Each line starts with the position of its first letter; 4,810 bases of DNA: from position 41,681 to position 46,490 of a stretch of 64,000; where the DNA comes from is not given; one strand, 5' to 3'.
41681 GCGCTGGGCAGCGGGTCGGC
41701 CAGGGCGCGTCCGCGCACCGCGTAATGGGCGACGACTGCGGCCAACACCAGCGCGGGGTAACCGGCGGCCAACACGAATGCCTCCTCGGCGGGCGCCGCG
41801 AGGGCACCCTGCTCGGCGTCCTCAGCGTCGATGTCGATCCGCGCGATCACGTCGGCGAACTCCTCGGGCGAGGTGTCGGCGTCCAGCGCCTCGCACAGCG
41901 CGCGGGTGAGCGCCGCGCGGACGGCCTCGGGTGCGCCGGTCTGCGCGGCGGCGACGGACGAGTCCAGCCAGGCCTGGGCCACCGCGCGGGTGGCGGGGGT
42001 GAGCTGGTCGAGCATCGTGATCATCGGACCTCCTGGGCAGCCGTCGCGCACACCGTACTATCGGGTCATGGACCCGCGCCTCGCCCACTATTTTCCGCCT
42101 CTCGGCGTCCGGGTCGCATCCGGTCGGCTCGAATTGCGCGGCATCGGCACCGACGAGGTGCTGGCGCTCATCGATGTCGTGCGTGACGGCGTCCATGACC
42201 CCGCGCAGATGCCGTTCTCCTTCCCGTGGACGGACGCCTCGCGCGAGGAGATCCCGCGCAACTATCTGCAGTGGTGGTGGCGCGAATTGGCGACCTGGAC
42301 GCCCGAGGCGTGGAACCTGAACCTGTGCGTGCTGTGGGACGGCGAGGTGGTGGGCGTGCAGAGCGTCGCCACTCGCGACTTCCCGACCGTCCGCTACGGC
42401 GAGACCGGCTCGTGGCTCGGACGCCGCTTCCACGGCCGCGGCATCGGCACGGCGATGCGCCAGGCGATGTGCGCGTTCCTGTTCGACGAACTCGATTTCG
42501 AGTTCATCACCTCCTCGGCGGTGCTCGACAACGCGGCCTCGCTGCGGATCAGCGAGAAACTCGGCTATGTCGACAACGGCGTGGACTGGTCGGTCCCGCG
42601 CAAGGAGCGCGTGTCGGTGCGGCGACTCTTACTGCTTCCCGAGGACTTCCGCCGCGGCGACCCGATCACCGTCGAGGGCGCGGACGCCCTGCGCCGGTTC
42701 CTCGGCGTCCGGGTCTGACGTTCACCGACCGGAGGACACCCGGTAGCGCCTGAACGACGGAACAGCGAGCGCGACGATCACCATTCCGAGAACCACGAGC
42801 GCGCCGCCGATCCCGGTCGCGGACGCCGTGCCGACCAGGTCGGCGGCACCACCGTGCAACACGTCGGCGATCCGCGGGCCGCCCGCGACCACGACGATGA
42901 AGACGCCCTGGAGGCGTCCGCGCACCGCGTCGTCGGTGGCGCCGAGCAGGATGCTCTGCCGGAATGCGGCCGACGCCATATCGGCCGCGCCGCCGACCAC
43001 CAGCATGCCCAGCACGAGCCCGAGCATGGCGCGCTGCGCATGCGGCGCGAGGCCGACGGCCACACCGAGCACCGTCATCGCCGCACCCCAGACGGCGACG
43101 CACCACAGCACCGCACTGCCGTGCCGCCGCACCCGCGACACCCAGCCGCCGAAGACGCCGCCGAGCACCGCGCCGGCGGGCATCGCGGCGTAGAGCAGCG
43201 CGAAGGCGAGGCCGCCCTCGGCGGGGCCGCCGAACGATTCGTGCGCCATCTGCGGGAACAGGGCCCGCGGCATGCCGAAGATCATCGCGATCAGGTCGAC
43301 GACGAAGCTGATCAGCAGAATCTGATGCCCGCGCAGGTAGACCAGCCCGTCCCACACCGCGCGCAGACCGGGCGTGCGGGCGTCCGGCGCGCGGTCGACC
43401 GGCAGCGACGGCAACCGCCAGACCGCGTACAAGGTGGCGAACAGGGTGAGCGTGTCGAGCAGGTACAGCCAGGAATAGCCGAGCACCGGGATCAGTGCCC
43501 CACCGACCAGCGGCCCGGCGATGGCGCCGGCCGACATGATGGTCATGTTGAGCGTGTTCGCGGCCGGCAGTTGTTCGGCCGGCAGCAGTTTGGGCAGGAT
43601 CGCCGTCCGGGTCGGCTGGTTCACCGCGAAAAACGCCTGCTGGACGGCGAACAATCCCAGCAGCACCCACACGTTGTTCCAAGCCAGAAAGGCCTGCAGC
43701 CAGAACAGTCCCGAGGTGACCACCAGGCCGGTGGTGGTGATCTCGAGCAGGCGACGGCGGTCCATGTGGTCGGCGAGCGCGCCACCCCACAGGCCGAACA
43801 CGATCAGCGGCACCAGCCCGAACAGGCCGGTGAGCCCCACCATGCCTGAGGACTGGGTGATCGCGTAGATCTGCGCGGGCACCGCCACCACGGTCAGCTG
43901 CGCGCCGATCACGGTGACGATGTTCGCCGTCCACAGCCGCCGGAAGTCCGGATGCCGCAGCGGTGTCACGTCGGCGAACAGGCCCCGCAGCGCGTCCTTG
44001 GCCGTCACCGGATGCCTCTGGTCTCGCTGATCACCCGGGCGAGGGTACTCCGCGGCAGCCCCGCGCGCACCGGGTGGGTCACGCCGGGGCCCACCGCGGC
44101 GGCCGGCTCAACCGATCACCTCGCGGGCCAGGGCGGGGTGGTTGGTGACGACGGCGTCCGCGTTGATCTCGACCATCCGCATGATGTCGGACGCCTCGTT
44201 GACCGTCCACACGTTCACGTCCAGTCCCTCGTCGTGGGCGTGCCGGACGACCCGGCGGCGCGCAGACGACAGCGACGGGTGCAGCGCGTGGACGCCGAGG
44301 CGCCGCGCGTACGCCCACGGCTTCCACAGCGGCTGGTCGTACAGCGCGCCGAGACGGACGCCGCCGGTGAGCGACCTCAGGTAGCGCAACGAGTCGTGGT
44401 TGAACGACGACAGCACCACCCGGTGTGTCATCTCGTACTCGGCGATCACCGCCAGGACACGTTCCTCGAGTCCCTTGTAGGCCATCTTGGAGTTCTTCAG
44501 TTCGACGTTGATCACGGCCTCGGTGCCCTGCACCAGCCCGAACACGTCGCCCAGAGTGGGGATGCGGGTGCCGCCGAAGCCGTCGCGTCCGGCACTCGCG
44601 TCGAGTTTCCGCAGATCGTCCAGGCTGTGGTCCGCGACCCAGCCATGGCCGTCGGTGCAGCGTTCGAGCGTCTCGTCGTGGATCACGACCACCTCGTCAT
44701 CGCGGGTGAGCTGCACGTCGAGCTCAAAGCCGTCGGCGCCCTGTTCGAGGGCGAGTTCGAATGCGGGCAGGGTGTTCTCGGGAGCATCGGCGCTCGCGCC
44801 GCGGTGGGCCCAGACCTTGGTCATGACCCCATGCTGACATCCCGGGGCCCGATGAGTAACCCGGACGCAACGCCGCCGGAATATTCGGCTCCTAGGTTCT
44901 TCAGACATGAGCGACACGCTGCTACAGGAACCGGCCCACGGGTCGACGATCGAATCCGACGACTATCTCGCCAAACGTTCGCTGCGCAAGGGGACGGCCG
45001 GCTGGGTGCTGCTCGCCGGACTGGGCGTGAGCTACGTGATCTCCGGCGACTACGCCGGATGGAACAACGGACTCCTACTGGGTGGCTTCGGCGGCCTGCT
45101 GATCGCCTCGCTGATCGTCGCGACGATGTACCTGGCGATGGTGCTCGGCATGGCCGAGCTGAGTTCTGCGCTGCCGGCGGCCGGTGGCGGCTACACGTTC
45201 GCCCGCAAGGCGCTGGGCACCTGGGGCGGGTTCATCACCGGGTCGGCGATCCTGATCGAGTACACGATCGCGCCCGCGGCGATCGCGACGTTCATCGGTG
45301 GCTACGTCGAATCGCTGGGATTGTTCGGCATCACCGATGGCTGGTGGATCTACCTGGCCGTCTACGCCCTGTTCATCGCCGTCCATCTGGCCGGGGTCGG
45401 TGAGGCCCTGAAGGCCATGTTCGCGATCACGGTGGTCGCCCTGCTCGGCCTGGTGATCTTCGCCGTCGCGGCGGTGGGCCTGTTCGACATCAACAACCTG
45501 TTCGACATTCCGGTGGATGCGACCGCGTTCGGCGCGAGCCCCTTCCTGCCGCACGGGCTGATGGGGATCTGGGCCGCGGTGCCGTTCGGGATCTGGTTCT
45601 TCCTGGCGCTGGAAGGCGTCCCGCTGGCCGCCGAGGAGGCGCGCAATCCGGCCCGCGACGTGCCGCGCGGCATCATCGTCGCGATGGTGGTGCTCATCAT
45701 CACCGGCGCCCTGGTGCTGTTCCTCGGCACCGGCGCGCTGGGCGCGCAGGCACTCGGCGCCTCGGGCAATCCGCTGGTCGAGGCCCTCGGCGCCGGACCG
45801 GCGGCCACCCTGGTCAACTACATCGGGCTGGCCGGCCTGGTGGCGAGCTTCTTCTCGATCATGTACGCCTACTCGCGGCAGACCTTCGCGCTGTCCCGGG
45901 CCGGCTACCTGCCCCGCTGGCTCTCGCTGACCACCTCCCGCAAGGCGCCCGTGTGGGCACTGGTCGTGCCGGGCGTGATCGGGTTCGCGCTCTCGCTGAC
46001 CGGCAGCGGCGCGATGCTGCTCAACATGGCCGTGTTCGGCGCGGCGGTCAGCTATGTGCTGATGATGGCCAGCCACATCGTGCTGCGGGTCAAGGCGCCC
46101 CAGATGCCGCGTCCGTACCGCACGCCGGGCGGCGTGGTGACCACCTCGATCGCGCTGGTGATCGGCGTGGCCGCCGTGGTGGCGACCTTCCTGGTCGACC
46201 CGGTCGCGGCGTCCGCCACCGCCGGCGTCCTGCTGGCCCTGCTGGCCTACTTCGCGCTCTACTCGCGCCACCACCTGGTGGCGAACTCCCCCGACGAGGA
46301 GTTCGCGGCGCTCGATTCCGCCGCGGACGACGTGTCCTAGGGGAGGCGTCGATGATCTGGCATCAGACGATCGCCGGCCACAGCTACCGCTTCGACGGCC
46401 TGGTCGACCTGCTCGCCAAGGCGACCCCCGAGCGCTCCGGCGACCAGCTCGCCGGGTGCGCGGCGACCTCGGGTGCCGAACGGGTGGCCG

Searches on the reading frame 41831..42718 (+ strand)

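Call 26: search_protein_families(library=pfam, proteins=[window:41831-42718:+])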
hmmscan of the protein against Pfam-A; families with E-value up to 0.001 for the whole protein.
window:41831-42718:+ (295 aa): 2 families
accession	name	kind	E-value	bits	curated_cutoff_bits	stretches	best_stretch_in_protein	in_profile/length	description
PF13302.13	Acetyltransf_3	-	8.3e-16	59.4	25.4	1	99-246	1-137/138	Acetyltransferase (GNAT) domain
PF00583.31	Acetyltransf_1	-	6e-08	33.4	20.7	1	136-246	19-116/116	Acetyltransferase (GNAT) family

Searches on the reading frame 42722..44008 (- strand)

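Call 26: search_protein_families(library=pfam, proteins=[window:42722-44008:-])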
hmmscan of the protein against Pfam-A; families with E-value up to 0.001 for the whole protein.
window:42722-44008:- (428 aa): 2 families
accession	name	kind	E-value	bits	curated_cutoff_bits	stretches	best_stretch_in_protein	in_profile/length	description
PF05977.19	MFS_3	-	6e-33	114.5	27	1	14-417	4-396/524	Transmembrane secretion effector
PF07690.21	MFS_1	-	2.1e-24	86.6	33.4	1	25-373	1-338/347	Major Facilitator Superfamily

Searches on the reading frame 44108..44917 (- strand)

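Call 26: search_protein_families(library=pfam, proteins=[window:44108-44917:-])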
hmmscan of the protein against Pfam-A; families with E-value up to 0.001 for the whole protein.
window:44108-44917:- (269 aa): 1 family
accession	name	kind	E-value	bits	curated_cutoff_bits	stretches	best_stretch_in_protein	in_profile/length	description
PF03009.23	GDPD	-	3.6e-52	178.4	23.6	1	38-262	1-243/244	Glycerophosphoryl diester phosphodiesterase family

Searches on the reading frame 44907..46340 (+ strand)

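Call 26: search_protein_families(library=pfam, proteins=[window:44907-46340:+])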
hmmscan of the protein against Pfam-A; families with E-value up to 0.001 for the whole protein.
window:44907-46340:+ (477 aa): 2 families
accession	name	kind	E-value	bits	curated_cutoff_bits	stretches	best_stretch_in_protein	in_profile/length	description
PF13520.12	AA_permease_2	-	1.8e-36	126.4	27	1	57-444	24-420/427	Amino acid permease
PF00324.27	AA_permease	-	4.6e-33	115.1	24.6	1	49-452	16-454/470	Amino acid permease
